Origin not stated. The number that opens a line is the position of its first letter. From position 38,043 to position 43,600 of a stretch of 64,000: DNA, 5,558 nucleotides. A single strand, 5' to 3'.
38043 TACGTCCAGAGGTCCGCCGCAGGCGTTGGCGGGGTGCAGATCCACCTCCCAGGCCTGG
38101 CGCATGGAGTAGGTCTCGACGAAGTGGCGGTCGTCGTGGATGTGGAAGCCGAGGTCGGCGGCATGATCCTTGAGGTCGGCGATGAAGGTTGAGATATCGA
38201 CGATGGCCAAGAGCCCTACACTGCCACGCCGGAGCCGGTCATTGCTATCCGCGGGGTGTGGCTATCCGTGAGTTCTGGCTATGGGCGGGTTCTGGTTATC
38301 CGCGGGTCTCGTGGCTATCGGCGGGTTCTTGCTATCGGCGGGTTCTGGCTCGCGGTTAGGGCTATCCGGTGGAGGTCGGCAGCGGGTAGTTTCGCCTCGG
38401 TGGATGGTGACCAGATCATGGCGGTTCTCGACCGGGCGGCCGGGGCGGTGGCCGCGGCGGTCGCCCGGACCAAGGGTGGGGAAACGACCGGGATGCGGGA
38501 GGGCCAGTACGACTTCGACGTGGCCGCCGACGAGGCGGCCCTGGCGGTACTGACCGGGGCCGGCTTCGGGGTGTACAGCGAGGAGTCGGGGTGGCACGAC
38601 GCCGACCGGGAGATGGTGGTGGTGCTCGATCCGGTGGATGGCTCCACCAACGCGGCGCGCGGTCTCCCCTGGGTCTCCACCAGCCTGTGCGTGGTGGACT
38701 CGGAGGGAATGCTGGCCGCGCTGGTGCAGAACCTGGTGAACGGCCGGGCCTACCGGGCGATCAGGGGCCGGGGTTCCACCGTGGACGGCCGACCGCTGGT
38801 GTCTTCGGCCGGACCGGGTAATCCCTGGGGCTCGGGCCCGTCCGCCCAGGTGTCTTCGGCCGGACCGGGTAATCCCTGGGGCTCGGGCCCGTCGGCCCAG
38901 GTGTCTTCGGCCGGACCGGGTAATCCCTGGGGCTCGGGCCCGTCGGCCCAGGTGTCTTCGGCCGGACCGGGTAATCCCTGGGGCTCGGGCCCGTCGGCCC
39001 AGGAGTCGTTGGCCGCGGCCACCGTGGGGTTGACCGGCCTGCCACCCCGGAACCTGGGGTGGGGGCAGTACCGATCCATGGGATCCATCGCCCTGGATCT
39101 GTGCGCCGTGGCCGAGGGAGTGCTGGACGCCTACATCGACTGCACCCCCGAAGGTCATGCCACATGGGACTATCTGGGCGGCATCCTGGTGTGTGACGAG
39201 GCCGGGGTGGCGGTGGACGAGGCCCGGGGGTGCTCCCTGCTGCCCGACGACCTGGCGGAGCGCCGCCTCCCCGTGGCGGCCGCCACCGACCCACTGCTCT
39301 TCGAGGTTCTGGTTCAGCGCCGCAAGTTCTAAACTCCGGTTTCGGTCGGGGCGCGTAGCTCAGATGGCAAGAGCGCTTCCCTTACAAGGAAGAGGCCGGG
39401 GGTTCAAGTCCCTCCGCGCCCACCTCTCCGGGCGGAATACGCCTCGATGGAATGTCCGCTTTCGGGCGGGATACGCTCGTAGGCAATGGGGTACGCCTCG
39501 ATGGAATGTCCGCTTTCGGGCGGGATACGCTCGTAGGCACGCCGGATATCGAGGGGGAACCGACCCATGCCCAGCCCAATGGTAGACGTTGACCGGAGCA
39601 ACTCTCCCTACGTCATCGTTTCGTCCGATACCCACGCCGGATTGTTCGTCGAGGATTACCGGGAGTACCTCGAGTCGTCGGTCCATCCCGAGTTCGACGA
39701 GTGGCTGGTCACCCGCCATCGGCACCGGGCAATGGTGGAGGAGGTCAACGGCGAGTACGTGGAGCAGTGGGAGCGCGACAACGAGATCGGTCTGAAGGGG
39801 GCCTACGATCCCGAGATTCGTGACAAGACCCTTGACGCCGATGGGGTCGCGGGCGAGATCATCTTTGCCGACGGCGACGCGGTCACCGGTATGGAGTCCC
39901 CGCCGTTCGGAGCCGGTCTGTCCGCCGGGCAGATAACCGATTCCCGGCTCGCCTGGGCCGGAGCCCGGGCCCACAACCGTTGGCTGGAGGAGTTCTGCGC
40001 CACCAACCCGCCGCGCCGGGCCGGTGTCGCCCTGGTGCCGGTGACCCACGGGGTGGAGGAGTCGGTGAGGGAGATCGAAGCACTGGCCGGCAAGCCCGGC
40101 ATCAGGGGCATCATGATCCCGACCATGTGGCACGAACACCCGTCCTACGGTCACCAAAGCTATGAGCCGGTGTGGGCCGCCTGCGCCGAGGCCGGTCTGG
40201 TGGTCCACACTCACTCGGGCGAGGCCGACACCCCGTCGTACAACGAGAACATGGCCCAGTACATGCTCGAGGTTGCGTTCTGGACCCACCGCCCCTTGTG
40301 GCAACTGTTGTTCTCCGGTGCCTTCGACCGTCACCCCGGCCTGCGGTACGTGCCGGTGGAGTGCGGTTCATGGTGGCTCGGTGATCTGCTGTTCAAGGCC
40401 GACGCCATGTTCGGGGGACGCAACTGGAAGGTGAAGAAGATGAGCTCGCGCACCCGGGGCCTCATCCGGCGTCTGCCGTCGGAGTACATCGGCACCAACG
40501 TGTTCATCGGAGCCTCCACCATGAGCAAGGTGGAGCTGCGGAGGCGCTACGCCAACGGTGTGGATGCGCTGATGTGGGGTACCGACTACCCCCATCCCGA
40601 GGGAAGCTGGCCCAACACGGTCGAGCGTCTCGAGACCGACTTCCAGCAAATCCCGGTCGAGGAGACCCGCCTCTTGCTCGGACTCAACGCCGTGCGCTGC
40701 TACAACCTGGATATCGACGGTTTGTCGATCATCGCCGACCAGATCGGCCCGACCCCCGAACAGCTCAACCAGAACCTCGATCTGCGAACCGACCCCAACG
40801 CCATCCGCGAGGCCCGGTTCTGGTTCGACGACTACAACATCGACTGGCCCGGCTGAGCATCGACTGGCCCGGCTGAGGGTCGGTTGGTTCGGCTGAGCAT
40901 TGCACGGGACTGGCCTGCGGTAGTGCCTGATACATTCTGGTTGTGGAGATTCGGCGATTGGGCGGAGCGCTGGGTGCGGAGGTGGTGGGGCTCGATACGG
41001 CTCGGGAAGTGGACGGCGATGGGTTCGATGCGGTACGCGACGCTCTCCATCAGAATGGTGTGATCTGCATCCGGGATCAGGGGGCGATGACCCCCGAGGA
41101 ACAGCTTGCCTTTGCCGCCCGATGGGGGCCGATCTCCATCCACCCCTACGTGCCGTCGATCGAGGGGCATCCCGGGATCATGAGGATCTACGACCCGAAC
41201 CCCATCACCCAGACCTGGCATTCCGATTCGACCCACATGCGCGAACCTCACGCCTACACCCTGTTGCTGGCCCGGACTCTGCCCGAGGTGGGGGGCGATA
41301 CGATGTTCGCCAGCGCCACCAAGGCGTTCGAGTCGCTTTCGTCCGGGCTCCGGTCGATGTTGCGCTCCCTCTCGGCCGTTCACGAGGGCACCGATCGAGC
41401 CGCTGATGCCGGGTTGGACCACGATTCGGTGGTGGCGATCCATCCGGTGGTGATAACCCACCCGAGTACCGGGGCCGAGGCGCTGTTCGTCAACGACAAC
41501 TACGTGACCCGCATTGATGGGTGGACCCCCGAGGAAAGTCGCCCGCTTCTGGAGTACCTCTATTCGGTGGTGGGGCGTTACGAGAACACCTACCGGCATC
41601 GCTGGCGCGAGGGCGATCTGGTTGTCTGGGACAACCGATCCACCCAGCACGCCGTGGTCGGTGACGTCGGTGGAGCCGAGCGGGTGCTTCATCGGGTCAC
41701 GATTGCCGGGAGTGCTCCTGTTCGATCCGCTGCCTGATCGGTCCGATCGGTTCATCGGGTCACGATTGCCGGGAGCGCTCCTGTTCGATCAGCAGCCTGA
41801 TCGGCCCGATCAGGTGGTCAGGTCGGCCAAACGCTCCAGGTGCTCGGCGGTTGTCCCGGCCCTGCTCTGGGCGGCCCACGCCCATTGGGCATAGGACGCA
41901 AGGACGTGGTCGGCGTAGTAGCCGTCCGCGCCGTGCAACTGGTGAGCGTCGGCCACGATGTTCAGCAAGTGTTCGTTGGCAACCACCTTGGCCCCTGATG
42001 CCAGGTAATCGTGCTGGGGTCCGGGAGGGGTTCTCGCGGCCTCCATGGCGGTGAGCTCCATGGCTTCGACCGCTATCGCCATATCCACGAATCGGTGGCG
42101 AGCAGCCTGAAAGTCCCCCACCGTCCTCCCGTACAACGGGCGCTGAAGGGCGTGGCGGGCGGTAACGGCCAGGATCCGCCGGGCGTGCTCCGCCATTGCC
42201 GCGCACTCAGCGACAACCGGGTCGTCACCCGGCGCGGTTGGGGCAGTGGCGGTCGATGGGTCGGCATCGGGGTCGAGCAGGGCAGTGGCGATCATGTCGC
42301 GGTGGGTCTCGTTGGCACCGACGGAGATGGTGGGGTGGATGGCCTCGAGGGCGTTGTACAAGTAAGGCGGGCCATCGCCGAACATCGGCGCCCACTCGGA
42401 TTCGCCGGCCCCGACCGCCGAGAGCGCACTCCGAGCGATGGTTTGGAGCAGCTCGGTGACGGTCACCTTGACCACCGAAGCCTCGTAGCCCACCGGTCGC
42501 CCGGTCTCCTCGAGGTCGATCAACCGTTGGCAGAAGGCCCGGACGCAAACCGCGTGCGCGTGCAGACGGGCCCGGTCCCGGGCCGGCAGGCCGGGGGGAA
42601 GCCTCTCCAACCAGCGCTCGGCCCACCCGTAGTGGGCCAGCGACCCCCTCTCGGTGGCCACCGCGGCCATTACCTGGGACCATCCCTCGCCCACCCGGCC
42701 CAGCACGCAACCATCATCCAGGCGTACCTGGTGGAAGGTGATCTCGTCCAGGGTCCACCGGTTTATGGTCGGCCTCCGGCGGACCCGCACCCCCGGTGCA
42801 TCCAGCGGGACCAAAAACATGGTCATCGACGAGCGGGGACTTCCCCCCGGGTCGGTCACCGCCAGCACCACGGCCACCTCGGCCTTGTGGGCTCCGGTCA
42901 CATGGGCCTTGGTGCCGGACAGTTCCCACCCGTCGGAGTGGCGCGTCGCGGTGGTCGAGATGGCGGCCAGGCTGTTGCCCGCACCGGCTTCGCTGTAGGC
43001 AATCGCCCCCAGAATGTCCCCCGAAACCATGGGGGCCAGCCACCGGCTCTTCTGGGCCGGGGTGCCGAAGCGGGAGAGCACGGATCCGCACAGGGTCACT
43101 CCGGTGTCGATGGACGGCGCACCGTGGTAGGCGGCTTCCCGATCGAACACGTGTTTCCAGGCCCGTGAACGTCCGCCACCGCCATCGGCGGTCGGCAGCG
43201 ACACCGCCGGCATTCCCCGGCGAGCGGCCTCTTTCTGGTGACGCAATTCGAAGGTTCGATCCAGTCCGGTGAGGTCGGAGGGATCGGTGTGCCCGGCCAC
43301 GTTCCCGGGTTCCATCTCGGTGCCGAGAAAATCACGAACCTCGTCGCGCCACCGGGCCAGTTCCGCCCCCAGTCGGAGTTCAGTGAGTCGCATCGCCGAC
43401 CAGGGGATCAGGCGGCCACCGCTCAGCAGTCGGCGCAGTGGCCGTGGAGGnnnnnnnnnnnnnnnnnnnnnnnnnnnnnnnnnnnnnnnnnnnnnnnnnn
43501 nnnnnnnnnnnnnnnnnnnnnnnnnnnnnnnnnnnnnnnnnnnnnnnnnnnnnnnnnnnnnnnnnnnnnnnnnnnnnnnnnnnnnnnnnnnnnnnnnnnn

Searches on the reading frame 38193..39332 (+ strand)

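Call 22: search_protein_families(library=pfam, proteins=[window:38193-39332:+], max_evalue=0.001)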
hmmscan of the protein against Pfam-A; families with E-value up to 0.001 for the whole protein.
window:38193-39332:+ (379 aa): 2 families
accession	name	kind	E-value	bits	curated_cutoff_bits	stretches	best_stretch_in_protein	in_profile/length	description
PF00459.30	Inositol_P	-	4.4e-26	92.4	27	2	82-204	15-148/271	Inositol monophosphatase family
PF06547.17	DUF1117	-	0.00045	21.2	25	0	120-183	8-75/113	Protein of unknown function (DUF1117)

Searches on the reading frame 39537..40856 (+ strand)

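Call 58: search_protein_families(library=pfam, proteins=[window:39537-40856:+], max_evalue=0.00001)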
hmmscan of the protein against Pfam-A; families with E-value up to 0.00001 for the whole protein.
window:39537-40856:+ (439 aa): 1 family
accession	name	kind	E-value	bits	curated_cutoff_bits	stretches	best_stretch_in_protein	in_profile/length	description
PF04909.20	Amidohydro_2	-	7.4e-26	92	26.4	1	126-391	45-289/289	Amidohydrolase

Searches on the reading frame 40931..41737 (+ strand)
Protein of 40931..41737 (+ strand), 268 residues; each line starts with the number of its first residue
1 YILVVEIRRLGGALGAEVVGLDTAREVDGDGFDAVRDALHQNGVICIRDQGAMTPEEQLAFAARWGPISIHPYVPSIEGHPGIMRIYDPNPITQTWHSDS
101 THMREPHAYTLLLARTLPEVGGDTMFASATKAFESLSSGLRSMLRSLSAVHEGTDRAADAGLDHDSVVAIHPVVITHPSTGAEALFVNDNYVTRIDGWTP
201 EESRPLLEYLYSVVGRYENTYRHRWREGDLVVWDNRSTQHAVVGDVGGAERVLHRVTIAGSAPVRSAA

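Call 22: search_protein_families(library=pfam, proteins=[window:40931-41737:+], max_evalue=0.001)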
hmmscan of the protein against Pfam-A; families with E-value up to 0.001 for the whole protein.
window:40931-41737:+ (268 aa): 1 family
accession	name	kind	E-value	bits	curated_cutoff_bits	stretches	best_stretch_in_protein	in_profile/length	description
PF02668.22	TauD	-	9.6e-62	209.7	27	1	6-257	1-267/267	Taurine catabolism dioxygenase TauD, TfdA family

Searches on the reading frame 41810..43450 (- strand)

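Call 58: search_protein_families(library=pfam, proteins=[window:41810-43450:-], max_evalue=0.00001)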
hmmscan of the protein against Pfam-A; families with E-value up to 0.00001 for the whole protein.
window:41810-43450:- (546 aa): 3 families
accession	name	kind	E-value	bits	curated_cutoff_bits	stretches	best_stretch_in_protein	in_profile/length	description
PF00441.29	Acyl-CoA_dh_1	-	1e-26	94.3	22.4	1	416-542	19-146/150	Acyl-CoA dehydrogenase, C-terminal domain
PF02770.24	Acyl-CoA_dh_M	-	1.3e-17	64.1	33.3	1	149-239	1-94/97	Acyl-CoA dehydrogenase, middle domain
PF02771.21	Acyl-CoA_dh_N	-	6.4e-12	46.3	22.9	1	31-145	4-113/113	Acyl-CoA dehydrogenase, N-terminal domain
